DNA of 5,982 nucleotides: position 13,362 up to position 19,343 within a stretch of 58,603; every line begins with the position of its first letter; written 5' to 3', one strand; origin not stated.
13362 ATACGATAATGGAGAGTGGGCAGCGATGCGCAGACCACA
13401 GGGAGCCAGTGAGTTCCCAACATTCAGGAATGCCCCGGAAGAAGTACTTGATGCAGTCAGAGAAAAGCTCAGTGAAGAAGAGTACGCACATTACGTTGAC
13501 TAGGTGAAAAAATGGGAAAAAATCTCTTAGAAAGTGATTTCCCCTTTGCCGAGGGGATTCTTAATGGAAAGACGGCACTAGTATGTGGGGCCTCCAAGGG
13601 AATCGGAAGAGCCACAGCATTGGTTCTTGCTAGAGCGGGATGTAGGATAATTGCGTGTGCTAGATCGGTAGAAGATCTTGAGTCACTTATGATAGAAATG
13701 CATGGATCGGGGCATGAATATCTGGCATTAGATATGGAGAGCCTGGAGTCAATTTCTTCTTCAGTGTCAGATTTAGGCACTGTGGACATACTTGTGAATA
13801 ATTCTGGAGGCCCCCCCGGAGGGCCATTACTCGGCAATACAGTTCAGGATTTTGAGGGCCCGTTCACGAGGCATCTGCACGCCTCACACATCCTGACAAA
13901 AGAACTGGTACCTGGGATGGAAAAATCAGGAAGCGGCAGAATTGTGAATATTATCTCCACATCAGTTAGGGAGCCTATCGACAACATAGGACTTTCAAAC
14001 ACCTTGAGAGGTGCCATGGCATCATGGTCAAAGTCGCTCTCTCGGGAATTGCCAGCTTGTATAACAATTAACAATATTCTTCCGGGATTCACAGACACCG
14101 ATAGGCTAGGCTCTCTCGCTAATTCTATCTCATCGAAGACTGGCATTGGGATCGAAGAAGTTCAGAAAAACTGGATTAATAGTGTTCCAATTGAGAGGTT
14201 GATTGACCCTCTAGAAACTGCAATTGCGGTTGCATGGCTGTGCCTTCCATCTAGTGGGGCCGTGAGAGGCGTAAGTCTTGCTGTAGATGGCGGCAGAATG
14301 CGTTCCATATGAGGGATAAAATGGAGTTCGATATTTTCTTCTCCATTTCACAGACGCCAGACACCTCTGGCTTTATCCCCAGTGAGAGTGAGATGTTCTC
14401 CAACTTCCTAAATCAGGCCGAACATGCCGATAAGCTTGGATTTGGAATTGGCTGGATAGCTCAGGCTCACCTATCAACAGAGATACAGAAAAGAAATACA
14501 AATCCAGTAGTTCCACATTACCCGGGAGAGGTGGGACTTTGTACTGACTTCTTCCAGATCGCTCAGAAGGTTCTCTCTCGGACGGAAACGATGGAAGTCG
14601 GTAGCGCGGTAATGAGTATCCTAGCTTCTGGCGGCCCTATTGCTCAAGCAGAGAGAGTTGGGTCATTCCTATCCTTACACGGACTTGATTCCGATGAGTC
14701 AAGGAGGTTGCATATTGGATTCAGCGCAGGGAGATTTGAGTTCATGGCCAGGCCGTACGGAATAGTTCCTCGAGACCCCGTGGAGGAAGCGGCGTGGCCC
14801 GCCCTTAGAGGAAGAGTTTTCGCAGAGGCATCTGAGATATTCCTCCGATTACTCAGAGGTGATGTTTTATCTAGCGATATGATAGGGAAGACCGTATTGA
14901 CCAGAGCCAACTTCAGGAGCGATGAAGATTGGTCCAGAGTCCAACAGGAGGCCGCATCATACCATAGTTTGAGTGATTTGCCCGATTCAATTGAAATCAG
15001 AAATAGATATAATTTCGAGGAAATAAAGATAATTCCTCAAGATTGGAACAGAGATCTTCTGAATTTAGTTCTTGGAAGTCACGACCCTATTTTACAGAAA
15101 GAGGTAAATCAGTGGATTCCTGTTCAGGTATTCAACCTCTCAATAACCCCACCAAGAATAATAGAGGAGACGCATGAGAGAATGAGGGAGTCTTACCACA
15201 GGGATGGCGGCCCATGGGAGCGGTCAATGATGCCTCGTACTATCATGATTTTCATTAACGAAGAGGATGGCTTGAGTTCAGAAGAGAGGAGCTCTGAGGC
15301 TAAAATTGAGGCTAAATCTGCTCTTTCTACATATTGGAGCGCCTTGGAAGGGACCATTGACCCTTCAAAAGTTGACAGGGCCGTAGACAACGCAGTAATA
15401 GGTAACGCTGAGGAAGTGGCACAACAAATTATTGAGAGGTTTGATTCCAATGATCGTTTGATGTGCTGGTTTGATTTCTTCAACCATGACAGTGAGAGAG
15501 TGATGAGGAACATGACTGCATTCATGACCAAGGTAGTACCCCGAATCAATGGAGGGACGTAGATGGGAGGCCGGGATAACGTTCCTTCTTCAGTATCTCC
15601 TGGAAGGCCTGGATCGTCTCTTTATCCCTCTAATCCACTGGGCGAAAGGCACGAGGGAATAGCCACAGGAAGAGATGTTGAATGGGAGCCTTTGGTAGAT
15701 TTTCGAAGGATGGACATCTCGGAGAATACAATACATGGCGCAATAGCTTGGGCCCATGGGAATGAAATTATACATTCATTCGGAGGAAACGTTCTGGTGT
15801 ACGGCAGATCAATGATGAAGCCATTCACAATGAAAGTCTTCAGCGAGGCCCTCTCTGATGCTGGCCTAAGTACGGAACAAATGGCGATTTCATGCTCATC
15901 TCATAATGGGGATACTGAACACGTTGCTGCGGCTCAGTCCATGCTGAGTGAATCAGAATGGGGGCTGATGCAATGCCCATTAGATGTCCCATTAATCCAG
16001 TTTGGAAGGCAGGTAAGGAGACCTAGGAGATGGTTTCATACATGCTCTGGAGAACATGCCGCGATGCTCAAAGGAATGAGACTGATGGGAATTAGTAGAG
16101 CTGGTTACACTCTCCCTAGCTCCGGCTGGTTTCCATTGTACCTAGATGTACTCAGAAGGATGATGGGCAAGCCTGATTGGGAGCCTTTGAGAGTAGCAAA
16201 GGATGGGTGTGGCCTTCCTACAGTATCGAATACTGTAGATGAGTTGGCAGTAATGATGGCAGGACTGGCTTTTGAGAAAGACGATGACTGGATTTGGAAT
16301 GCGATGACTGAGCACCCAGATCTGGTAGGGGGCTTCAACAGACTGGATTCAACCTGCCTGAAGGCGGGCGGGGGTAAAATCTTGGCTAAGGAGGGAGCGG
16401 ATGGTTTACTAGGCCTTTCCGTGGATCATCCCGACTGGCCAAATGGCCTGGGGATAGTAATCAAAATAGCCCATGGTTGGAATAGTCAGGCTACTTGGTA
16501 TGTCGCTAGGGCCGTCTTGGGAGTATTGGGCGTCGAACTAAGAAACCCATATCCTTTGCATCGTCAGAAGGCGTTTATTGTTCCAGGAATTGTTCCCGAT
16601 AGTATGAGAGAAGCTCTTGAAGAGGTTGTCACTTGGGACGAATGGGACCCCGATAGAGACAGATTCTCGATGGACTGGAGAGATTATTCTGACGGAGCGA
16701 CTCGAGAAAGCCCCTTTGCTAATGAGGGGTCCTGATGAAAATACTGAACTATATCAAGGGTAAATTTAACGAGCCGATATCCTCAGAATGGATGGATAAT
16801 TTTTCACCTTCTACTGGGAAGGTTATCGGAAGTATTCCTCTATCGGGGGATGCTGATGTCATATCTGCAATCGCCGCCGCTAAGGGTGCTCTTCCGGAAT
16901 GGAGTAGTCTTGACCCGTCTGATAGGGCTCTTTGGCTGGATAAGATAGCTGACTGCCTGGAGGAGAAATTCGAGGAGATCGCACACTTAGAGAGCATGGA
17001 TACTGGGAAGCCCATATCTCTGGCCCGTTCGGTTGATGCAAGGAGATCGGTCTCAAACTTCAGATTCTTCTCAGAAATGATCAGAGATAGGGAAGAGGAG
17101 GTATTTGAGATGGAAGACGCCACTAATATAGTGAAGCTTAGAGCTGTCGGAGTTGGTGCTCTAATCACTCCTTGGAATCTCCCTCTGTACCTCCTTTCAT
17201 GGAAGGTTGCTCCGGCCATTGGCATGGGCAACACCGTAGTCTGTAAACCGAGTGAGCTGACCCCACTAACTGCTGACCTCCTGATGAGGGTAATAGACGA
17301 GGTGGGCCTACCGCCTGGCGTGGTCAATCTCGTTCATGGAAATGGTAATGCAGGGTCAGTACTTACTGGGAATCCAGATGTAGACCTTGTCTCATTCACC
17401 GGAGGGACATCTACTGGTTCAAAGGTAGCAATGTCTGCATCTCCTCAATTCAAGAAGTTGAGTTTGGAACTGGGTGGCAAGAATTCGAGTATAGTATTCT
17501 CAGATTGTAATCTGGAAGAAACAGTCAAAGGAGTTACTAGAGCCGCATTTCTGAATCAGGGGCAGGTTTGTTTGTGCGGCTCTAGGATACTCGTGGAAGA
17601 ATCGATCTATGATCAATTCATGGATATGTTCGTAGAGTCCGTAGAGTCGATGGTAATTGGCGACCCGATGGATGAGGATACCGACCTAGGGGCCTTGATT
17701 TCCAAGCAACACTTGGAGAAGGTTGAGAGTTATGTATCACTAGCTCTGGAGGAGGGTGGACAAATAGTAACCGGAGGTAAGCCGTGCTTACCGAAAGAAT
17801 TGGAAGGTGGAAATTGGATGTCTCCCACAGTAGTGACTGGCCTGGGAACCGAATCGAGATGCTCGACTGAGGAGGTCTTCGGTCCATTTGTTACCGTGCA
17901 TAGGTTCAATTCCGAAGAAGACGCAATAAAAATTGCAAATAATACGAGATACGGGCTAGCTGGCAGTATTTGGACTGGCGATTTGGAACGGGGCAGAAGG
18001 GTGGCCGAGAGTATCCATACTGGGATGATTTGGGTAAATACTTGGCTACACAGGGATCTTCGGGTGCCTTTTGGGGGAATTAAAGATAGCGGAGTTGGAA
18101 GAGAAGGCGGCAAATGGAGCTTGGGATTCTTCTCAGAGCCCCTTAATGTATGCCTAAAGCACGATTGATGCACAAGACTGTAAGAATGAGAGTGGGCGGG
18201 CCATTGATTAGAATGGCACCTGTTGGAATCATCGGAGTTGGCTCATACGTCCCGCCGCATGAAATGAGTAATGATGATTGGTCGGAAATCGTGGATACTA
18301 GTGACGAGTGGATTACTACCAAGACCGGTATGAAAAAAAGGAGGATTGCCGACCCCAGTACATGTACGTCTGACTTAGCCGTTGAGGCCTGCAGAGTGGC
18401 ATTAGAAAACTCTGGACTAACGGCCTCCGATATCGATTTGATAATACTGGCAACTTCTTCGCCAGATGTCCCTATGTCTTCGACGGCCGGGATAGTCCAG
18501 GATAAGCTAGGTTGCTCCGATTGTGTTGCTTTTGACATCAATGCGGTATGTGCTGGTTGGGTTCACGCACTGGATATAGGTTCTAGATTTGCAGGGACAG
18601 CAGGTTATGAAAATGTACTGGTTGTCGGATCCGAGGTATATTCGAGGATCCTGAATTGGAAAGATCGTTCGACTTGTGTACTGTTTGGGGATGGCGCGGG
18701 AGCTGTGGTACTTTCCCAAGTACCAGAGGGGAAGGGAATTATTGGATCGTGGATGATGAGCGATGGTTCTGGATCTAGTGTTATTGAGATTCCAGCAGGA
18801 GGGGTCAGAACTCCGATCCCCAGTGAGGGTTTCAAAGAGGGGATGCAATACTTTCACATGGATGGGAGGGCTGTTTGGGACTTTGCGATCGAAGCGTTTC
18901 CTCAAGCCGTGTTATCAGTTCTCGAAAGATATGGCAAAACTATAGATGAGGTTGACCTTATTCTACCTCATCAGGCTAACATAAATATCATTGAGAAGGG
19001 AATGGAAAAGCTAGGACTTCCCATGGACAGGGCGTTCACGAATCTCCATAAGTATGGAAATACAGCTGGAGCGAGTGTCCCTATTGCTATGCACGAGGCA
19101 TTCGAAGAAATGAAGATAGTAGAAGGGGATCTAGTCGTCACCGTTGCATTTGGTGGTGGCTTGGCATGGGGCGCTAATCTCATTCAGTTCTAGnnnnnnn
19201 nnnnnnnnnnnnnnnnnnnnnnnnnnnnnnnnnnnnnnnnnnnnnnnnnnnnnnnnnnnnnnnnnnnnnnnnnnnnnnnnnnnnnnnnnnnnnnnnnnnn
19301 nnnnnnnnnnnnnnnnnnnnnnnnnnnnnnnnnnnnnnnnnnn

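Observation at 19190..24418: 1742-aa mosaic surface protein assembled from eukaryote-like adhesion and signalling modules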

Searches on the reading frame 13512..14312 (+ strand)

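Call 8: search_protein_families(library=pfam, proteins=[window:13512-14312:+], max_evalue=0.001)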
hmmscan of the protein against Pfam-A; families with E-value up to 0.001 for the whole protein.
window:13512-14312:+ (266 aa): 2 families
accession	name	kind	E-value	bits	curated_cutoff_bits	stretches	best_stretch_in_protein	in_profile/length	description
PF00106.31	adh_short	-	3.2e-31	108.8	26.6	1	20-201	1-189/195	short chain dehydrogenase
PF13561.12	adh_short_C2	-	1.2e-28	100.7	27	1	26-261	1-234/236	Enoyl-(Acyl carrier protein) reductase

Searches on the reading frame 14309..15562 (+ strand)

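Call 8: search_protein_families(library=pfam, proteins=[window:14309-15562:+], max_evalue=0.001)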
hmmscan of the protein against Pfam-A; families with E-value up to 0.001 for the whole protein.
window:14309-15562:+ (417 aa): 1 family
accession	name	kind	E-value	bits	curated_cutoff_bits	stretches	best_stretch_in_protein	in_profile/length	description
PF00296.26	Bac_luciferase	-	1e-06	28.8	27.9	1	5-186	1-142/314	Luciferase-like monooxygenase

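Call 75: search_protein_families(library=ncbifam, proteins=[window:14309-15562:+], max_evalue=0.001)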
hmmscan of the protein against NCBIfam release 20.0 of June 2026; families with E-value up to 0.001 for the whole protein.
window:14309-15562:+ (417 aa): 0 families

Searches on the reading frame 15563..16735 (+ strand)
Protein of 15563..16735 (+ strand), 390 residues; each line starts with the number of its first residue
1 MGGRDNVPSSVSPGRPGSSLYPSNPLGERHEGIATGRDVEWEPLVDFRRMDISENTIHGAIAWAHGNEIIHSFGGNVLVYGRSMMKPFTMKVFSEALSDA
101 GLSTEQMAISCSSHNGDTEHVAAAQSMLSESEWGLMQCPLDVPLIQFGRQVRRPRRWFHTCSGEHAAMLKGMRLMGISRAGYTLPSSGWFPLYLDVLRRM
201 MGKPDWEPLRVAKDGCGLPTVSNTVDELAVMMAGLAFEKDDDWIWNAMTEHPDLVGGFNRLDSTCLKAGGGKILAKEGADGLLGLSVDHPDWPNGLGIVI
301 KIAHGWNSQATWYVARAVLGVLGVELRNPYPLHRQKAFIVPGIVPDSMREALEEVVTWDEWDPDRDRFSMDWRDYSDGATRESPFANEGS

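Call 8: search_protein_families(library=pfam, proteins=[window:15563-16735:+], max_evalue=0.001)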
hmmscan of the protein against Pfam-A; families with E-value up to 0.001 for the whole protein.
window:15563-16735:+ (390 aa): 1 family
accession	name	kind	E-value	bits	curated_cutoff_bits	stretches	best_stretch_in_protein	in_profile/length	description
PF06089.17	Asparaginase_II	-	8.1e-47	160.2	25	1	46-327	2-295/322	L-asparaginase II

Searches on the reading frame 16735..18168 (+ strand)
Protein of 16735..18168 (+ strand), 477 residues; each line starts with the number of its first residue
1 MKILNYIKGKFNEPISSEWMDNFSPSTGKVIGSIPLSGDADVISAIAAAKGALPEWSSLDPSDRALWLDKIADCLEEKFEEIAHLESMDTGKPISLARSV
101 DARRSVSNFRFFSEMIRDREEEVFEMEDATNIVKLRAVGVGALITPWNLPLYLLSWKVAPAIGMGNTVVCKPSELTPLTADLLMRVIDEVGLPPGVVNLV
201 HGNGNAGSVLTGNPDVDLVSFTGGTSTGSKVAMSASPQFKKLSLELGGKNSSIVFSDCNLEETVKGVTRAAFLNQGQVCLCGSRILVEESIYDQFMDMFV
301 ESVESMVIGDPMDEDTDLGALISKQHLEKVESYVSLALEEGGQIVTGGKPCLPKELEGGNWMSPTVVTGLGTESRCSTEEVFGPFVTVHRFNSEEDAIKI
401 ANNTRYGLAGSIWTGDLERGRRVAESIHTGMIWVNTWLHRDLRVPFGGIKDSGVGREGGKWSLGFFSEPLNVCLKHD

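Call 8: search_protein_families(library=pfam, proteins=[window:16735-18168:+], max_evalue=0.001)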
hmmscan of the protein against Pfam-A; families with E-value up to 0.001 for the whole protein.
window:16735-18168:+ (477 aa): 1 family
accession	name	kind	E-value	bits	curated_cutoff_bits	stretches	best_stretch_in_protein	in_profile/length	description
PF00171.27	Aldedh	-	1.2e-161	538.8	23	1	18-468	7-457/461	Aldehyde dehydrogenase family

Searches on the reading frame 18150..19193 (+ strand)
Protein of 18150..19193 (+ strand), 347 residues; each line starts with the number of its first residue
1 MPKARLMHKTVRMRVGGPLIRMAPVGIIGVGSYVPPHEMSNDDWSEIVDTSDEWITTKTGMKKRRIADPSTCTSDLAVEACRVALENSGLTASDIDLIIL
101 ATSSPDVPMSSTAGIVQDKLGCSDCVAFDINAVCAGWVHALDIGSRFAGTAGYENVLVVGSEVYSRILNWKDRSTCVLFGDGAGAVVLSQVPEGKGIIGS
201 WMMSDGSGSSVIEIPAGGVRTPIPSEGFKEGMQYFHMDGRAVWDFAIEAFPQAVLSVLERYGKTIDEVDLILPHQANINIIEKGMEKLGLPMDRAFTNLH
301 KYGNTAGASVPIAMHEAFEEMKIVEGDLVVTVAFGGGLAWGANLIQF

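Call 8: search_protein_families(library=pfam, proteins=[window:18150-19193:+], max_evalue=0.001)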
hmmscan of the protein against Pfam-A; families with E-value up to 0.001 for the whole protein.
window:18150-19193:+ (347 aa): 2 families
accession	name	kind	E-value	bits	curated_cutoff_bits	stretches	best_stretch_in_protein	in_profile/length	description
PF08541.16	ACP_syn_III_C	-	5.6e-32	110.2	26.6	1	258-346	1-89/90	3-Oxoacyl-[acyl-carrier-protein (ACP)] synthase III C terminal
PF08545.16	ACP_syn_III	-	1.7e-27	95.5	24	1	128-206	1-80/80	3-Oxoacyl-[acyl-carrier-protein (ACP)] synthase III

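Call 75: search_protein_families(library=ncbifam, proteins=[window:18150-19193:+], max_evalue=0.001)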
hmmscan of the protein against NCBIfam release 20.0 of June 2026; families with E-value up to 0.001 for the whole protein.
window:18150-19193:+ (347 aa): 18 families
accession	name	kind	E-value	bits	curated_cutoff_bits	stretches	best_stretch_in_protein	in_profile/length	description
NF006829.0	PRK09352.1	subfamily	2.1e-114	381.9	249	1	24-347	4-321/322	beta-ketoacyl-ACP synthase 3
TIGR00747.1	fabH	subfamily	3.1e-104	348.5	292.1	1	25-347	3-322/322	beta-ketoacyl-ACP synthase III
NF004623.0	PRK05963.1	equivalog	1.3e-69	235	437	1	25-346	6-327/328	beta-ketoacyl-ACP synthase III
NF005541.0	PRK07204.1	equivalog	5.3e-64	216.7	402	1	25-345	5-327/329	beta-ketoacyl-ACP synthase III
NF005308.0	PRK06840.1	equivalog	5.4e-47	160.5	315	1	24-347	4-335/339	3-oxoacyl-ACP synthase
NF005703.0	PRK07515.1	equivalog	3.3e-35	121.7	304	1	63-345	86-370/373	beta-ketoacyl-ACP synthase III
NF009519.0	PRK12880.1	equivalog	3.1e-33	115.6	436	1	26-347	9-338/353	beta-ketoacyl-ACP synthase III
NF006720.0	PRK09258.1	equivalog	3.2e-25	89.1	285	1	53-339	41-330/338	3-oxoacyl-ACP synthase III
NF003274.0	PRK04262.1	equivalog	1.5e-18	66.9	244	2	25-163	3-142/347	hydroxymethylglutaryl-CoA synthase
NF005293.2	PRK06816.1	subfamily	2.5e-17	63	450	2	251-330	275-359/378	StlD/DarB family beta-ketosynthase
NF053539.1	resorcinol_DarB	exception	1.2e-12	47.6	550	2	253-330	276-358/377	dialkylresorcinol biosynthesis protein DarB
TIGR00748.1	HMG_CoA_syn_Arc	equivalog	3.1e-12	46.4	353.35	1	25-144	2-122/345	hydroxymethylglutaryl-CoA synthase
TIGR01835.1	HMG-CoA-S_prok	equivalog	1.3e-06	27.4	360.35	1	25-186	1-156/382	hydroxymethylglutaryl-CoA synthase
NF042429.2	DHPHCoAsyn_DpgA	equivalog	4.5e-06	25.8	425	1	73-347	70-350/350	3,5-dihydroxyphenylacetyl-CoA synthase DpgA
NF006030.0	PRK08170.1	equivalog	4.6e-06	25.6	593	1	63-166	24-128/434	acetyl-CoA C-acetyltransferase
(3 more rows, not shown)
